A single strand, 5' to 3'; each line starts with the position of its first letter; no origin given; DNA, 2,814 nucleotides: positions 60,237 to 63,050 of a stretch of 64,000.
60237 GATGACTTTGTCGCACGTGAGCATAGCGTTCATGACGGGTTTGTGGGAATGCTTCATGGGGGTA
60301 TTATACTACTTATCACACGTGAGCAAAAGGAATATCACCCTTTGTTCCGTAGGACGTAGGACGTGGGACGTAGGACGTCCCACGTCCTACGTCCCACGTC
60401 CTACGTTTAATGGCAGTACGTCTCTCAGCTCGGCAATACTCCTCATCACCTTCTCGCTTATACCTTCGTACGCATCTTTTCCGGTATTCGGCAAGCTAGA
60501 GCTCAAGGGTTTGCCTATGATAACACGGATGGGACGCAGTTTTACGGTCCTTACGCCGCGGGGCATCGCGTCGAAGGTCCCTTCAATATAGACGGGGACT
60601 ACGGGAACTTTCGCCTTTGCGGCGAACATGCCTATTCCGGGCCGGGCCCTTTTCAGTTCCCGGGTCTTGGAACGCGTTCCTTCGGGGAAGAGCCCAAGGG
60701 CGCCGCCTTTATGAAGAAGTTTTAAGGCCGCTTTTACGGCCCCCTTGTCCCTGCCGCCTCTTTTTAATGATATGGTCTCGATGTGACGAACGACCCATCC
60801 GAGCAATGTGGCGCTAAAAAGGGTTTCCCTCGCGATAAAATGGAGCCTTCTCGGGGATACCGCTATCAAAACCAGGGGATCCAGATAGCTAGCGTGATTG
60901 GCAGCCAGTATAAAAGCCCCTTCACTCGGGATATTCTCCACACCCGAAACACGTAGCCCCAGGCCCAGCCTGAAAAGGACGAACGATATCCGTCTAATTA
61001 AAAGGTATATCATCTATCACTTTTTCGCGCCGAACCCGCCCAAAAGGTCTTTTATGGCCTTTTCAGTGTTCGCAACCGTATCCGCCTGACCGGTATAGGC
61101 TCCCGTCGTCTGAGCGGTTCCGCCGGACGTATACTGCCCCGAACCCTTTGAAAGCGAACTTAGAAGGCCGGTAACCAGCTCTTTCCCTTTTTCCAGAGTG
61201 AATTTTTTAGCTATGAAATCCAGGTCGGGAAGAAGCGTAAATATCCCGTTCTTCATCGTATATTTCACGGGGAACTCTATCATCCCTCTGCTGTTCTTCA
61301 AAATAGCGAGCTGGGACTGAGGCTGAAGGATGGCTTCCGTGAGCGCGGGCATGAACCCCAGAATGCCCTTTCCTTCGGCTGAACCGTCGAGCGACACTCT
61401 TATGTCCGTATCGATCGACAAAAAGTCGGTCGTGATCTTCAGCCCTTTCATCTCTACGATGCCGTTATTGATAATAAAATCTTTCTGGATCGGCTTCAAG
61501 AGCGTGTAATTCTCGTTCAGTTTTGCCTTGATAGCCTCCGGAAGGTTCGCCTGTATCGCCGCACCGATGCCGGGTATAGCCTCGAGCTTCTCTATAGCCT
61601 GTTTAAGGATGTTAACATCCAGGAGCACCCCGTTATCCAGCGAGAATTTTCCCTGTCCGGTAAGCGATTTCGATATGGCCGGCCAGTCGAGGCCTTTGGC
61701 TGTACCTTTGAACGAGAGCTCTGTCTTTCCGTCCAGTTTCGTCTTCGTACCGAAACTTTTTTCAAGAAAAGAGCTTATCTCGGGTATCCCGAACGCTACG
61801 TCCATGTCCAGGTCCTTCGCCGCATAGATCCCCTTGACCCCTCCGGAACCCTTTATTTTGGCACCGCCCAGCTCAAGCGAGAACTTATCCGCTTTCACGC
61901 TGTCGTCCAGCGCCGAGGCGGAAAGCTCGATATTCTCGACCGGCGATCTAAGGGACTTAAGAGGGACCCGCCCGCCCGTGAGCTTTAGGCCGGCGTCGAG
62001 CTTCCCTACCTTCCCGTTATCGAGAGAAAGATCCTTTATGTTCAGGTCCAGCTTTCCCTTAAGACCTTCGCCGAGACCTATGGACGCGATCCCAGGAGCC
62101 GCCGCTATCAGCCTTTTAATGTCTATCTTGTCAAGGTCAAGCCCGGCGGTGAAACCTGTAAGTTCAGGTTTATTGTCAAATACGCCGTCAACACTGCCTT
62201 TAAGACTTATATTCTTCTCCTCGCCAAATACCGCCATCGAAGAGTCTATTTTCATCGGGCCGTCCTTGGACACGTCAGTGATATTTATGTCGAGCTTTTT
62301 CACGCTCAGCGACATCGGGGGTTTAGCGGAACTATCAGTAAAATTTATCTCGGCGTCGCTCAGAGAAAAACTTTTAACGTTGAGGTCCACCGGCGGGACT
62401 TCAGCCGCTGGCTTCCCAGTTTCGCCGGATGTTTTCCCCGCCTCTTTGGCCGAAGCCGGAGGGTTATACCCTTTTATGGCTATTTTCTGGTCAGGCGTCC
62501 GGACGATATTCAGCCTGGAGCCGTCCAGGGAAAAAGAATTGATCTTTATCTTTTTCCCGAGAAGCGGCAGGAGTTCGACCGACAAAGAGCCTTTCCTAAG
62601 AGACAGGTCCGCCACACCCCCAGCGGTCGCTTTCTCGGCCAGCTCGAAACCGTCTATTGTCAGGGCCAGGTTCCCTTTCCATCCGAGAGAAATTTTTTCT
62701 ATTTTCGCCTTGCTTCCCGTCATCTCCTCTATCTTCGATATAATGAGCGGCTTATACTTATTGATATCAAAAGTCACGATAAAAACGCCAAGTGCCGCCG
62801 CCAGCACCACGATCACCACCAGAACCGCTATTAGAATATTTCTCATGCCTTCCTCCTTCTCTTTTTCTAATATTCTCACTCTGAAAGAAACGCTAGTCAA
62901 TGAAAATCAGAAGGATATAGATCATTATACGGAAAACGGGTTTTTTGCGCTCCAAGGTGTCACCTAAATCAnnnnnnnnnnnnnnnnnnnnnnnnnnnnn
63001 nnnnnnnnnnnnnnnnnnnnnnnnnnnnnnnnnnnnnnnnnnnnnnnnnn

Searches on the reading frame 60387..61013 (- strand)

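Call 5: search_protein_families(library=pfam, proteins=[window:60387-61013:-], max_evalue=0.1)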
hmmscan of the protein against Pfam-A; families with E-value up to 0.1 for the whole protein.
window:60387-61013:- (208 aa): 1 family
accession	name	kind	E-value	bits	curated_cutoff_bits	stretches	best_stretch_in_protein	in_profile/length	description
PF01553.26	Acyltransferase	-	7.8e-32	110.3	23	1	20-143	2-131/132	Acyltransferase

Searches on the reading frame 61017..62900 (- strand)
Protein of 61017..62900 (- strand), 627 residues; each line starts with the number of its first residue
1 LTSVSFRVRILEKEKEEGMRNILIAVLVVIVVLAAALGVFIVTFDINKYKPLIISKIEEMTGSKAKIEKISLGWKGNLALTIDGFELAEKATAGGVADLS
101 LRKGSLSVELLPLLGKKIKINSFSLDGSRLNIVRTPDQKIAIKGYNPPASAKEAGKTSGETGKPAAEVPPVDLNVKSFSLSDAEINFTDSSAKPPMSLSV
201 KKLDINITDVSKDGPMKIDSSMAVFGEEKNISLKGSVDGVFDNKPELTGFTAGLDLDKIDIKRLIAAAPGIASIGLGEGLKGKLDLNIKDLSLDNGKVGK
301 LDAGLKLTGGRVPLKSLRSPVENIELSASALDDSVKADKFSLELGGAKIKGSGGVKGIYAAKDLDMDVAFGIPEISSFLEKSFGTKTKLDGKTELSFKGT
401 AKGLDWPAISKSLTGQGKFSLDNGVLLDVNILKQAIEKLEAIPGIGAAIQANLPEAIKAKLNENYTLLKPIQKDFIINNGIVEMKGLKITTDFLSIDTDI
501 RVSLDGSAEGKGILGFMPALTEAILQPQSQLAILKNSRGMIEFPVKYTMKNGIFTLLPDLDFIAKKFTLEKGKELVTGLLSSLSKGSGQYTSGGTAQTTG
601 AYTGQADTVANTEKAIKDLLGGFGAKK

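Call 5: search_protein_families(library=pfam, proteins=[window:61017-62900:-], max_evalue=0.1)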
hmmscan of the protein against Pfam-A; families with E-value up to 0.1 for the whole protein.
window:61017-62900:- (627 aa): 4 families
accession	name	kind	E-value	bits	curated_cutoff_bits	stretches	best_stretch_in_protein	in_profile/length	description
PF05170.20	AsmA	-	6e-20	72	29.8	2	20-193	5-177/607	AsmA family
PF13116.12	YhdP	-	5.3e-18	64.8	46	2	20-306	9-255/1224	YhdP protein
PF05359.17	DUF748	-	5e-17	61.7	50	1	14-277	9-244/1037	Domain of Unknown Function (DUF748)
PF01203.25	T2SSN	-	0.0082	16.7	29.6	1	229-338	57-154/211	Type II secretion system (T2SS), protein N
